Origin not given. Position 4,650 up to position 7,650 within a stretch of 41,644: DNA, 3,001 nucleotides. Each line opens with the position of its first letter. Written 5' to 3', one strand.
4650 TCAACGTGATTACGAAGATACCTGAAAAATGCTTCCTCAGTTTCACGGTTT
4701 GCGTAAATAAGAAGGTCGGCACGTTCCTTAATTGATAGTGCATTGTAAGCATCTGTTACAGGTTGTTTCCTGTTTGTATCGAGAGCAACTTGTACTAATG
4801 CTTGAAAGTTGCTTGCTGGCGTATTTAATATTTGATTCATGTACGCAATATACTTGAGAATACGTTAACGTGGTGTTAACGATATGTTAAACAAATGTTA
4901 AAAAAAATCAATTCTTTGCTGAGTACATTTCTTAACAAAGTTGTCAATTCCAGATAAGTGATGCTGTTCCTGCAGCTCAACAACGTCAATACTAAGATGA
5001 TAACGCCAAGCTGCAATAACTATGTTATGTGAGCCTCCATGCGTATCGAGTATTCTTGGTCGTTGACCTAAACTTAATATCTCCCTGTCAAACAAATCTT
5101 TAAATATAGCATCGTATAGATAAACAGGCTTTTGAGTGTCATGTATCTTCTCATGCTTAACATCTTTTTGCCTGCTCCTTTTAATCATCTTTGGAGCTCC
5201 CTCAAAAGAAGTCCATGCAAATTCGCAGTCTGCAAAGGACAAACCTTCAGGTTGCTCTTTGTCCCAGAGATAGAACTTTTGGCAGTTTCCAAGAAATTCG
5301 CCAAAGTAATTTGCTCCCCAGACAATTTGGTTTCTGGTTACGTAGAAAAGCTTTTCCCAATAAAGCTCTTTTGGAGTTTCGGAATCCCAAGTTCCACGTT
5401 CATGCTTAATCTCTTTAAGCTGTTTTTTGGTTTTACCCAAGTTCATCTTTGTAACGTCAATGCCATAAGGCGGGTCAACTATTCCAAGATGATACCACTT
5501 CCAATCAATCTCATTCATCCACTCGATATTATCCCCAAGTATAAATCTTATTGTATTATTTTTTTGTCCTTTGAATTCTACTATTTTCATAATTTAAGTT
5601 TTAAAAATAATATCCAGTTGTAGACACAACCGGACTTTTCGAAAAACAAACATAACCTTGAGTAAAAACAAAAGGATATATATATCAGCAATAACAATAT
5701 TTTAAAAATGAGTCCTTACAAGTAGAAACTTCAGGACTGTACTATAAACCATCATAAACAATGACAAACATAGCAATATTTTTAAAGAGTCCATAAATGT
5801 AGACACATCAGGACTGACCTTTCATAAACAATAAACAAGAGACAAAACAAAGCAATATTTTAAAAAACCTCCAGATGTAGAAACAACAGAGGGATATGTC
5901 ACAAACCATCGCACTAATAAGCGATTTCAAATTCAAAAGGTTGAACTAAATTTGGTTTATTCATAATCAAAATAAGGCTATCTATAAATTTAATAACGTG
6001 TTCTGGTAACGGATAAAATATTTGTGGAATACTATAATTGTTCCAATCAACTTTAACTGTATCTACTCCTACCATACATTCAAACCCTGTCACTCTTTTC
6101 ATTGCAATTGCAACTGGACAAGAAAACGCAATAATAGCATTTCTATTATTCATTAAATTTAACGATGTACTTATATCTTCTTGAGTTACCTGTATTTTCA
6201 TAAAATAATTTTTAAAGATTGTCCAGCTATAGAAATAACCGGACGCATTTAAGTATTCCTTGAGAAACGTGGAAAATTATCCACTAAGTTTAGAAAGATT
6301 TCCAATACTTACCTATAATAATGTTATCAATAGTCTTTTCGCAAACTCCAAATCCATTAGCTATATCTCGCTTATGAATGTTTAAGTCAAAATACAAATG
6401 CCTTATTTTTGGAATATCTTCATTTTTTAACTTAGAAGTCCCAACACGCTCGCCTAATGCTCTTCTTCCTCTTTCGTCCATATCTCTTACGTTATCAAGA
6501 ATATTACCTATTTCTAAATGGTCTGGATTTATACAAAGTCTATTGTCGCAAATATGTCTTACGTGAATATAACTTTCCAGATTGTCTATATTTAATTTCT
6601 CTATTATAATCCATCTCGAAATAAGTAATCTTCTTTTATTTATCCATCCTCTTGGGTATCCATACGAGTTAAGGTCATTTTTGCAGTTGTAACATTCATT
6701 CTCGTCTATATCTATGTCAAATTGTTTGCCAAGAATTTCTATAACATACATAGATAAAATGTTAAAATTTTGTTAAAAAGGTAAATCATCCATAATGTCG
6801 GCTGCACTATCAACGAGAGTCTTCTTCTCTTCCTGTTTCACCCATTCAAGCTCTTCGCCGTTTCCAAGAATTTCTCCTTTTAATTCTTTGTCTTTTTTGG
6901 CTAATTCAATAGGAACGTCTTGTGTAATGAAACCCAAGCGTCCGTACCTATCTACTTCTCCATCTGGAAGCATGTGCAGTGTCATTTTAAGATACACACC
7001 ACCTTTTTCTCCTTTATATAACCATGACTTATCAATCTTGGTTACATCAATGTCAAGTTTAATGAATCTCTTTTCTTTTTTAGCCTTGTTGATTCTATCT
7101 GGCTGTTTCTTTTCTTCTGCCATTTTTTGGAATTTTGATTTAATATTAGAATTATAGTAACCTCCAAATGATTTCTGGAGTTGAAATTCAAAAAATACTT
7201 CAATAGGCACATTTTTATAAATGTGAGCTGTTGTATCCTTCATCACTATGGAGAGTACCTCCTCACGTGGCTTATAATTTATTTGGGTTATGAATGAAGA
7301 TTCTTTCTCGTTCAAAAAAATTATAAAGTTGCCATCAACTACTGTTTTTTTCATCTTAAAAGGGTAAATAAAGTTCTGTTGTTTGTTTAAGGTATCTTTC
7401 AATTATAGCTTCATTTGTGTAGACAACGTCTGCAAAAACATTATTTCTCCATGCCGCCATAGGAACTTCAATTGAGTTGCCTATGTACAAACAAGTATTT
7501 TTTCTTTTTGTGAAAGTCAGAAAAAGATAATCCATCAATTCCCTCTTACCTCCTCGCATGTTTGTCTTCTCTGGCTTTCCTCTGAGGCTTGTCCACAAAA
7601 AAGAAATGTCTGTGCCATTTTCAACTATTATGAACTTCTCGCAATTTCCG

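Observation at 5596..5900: Tandem array of four (plus one) hairpin units with a conserved apex and covarying stems, upstream of the methyltransferase gene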

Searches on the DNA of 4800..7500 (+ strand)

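Call 9: search_dna_similar(query=window:4800-7500:+, collection=phages, mode=distant, max_rows=20)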
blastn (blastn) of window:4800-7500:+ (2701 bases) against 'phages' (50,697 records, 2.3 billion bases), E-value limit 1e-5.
Records with a match: 8; places in all: 8; records where one place covers at least 80% of the query: 0.
Best place of each record, by identity: 60-80% 8.
By first word of the organism name: Flavobacterium 6; Bacillus 2.
By host as written in the record: Flavobacterium sp. LMO6 3; Flavobacterium sp. LMO9 3; Bacillus megaterium Km 2.
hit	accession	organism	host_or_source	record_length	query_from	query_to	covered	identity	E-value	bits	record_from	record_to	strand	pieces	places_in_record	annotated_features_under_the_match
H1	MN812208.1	Flavobacterium phage vB_FspS_hemulen6-1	Flavobacterium sp. LMO6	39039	405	542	5%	71.7%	6e-9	71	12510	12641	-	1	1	DNA methyltransferase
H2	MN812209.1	Flavobacterium phage vB_FspS_hemulen6-2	Flavobacterium sp. LMO6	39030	405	542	5%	71.7%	6e-9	71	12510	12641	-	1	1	DNA methyltransferase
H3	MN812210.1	Flavobacterium phage vB_FspS_hemulen9-1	Flavobacterium sp. LMO9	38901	405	542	5%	71.7%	6e-9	71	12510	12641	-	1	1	DNA methyltransferase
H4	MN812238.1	Flavobacterium phage vB_FspS_stinky9-1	Flavobacterium sp. LMO9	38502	405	542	5%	71.7%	6e-9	71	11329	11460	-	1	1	DNA methyltransferase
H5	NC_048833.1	Flavobacterium phage vB_FspS_hemulen6-1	Flavobacterium sp. LMO6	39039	405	542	5%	71.7%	6e-9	71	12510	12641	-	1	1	DNA methyltransferase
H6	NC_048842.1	Flavobacterium phage vB_FspS_stinky9-1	Flavobacterium sp. LMO9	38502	405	542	5%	71.7%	6e-9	71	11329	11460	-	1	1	DNA methyltransferase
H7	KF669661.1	Bacillus phage Slash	Bacillus megaterium Km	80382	1662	1757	4%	75.0%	7e-8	66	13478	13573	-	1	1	HNH endonuclease I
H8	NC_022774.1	Bacillus phage Slash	Bacillus megaterium Km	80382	1662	1757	4%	75.0%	7e-8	66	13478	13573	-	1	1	endonuclease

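Call 49: search_rna_families(source=window, start=5500, end=6350, threshold=evalue, max_evalue=10)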
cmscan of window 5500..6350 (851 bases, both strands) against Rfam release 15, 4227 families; matches with E-value up to 10: 2.
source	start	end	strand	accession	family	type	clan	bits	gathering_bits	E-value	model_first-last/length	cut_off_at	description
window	5567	5634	-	RF00351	snoR20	Gene; snRNA; snoRNA; CD-box;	-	23.4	43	1.4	1-90/90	no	Small nucleolar RNA R20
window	6097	6170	-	RF03628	mir-2355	Gene; miRNA;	-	15.4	80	5.6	1-71/71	no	mir-2355 microRNA precursor family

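Call 50: search_rna_families(source=L137, start=2950, end=4050, threshold=evalue, max_evalue=1, show_alignments=3)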
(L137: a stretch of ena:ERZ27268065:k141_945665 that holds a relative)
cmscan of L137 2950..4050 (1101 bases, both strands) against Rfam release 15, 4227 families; matches with E-value up to 1: 4.
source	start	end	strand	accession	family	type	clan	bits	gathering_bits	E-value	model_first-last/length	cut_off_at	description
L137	3050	3122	+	RF00005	tRNA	Gene; tRNA;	CL00001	47.1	29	1.1e-08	1-71/71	no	tRNA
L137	3454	3545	+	RF00005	tRNA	Gene; tRNA;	CL00001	35.1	29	2.1e-05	1-71/71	no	tRNA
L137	3080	3122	-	RF04351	Plastid-psbl-rps4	Cis-reg;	-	24.2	68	0.019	1-53/53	no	Plastid-psbl-rps4 3UTR RNA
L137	3061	3123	-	RF04354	Plastid-ycf2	Cis-reg;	-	21.3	65.7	0.14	1-75/75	no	Plastid-ycf2 5UTR RNA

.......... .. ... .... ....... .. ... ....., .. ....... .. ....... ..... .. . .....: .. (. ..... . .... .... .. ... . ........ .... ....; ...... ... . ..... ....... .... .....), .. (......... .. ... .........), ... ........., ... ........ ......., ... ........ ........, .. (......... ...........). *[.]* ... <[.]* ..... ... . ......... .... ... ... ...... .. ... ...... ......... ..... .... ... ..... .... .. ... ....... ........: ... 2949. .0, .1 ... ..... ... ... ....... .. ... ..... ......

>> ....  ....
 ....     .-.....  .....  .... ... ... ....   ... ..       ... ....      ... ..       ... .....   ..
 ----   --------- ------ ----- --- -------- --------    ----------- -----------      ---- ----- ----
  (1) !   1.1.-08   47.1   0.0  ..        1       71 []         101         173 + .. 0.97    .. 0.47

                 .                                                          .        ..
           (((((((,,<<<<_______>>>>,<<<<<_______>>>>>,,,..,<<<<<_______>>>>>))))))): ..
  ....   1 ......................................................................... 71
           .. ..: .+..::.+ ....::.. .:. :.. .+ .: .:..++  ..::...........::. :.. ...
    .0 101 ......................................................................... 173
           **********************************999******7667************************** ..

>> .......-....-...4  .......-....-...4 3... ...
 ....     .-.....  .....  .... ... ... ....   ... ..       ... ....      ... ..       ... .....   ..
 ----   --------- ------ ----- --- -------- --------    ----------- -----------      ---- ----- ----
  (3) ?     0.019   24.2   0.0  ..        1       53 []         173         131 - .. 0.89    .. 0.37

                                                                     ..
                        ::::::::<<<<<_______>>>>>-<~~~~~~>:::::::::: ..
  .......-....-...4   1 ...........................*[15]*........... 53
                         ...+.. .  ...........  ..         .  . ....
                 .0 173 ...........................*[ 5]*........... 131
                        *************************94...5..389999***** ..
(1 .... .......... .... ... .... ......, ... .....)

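Call 93: search_dna_similar(query=window:5590-6262:-, collection=phages, mode=distant, max_evalue=1, max_rows=15)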
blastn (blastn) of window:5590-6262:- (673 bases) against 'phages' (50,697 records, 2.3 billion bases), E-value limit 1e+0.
Records with a match: 3; places in all: 3; records where one place covers at least 80% of the query: 0.
Best place of each record, by identity: 80-90% 2; 60-80% 1.
By first word of the organism name: Fusobacterium 1; Vibrio 1; Bohxovirus 1.
By host as written in the record: Fusobacterium nucleatum 7_1 1; Vibrio sp. 1; - 1.
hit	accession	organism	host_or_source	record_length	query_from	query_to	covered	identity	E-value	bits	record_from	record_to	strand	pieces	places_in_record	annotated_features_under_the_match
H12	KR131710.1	Fusobacterium phage Funu1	Fusobacterium nucleatum 7_1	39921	43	114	11%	75.0%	7e-1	41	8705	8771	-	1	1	none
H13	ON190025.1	Vibrio phage PVA23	Vibrio sp.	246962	288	320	5%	88.2%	7e-1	41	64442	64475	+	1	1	tail fibers protein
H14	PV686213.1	Bohxovirus sp. 'endotrachealis'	endotracheal aspirate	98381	103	134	5%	87.5%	7e-1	41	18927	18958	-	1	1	none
